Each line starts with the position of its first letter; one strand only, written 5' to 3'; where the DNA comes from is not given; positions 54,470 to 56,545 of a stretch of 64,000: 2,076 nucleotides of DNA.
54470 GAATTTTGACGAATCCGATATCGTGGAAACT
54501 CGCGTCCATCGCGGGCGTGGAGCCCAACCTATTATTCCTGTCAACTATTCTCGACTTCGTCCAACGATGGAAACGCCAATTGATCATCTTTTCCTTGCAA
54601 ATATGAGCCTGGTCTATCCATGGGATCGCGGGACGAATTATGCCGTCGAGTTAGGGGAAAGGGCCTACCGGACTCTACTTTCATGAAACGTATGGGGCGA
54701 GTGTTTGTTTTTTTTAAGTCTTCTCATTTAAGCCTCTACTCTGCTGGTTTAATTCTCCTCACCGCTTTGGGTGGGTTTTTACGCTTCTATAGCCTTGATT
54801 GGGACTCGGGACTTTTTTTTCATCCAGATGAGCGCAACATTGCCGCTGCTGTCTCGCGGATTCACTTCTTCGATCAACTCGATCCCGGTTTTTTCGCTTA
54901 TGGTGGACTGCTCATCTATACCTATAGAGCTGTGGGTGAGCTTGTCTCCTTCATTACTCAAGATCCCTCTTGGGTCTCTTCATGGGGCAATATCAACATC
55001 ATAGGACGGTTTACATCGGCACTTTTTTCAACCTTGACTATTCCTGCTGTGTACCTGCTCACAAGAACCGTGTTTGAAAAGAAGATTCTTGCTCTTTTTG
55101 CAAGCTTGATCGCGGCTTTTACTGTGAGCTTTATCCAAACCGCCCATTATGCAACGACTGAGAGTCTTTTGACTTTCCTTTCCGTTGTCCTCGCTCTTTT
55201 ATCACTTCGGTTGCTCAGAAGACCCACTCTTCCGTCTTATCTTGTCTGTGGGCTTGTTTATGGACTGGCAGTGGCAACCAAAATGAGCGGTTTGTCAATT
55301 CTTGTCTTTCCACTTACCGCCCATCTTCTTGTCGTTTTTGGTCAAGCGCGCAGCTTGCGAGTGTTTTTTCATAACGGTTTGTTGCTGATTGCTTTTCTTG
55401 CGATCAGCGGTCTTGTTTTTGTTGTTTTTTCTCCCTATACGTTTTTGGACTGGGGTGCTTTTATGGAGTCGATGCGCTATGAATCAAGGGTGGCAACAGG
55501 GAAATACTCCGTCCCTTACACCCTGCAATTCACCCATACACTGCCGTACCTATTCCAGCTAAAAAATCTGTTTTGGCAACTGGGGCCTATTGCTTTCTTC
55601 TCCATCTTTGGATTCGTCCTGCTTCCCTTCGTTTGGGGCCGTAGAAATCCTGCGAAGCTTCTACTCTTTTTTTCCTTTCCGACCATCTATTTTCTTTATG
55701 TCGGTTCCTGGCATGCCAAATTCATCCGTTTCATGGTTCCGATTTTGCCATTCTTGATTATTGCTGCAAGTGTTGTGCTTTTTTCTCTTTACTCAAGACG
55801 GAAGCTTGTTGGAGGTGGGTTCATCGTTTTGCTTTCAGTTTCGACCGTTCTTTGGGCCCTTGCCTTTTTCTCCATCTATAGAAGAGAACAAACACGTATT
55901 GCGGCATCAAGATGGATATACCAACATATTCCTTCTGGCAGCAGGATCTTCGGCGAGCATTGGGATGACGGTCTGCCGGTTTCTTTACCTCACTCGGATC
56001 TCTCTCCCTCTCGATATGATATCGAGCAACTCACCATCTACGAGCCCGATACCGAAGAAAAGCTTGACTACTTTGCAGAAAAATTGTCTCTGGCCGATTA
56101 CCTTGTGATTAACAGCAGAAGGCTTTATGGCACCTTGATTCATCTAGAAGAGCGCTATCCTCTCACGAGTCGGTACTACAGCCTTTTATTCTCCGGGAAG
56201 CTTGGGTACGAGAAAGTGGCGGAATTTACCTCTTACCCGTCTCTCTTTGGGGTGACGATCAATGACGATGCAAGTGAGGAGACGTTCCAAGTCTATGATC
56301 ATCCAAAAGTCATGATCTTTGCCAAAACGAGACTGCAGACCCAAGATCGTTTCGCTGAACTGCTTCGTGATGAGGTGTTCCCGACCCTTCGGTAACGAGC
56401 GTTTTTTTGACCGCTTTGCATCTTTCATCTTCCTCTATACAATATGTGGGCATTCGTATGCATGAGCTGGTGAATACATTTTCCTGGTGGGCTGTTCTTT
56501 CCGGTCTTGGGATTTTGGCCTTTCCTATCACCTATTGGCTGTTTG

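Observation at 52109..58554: Candidate surface-protein O-glycosylation locus: Pro/Thr-rich substrates next to a PMT/ArnT-like GT-C enzyme, a DUF2298 YYY protein and a Glf-like flavoenzyme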

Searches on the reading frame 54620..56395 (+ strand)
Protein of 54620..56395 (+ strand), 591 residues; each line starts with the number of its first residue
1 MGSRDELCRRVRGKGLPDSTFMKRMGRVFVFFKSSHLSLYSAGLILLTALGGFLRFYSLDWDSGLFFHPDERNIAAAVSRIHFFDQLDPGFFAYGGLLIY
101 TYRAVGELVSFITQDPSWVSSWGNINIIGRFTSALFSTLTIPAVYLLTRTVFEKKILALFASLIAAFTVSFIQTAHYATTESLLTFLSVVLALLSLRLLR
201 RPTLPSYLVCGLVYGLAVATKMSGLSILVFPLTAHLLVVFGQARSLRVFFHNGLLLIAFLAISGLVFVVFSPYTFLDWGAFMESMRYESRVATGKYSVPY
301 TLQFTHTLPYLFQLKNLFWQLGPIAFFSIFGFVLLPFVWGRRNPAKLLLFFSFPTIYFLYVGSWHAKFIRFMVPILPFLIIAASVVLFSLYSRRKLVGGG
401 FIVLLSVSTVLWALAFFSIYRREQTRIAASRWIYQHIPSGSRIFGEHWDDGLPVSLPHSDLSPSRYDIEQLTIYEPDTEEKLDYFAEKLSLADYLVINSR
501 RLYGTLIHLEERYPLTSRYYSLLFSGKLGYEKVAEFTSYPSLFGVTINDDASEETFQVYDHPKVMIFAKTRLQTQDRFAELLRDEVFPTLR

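Call 3: search_protein_families(library=pfam, proteins=[window:54620-56395:+], max_evalue=0.01)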
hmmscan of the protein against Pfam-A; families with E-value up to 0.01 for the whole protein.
window:54620-56395:+ (591 aa): 2 families
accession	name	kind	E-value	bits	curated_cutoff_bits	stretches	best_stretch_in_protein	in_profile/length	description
PF13231.12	PMT_2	-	3.6e-10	40.7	26.1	1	130-263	25-155/160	Dolichyl-phosphate-mannose-protein mannosyltransferase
PF02366.24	PMT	-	6.1e-08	33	22.7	1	129-270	85-236/245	Dolichyl-phosphate-mannose-protein mannosyltransferase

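Call 4: search_protein_families(library=ncbifam, proteins=[window:54620-56395:+], max_evalue=0.01)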
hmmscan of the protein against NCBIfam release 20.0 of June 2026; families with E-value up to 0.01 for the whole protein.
window:54620-56395:+ (591 aa): 0 families

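Call 15: search_solved_structures(query=window:54620-56395:+, max_evalue=1)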
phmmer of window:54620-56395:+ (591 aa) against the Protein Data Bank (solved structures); distinct sequences matched with E-value up to 1: 0.
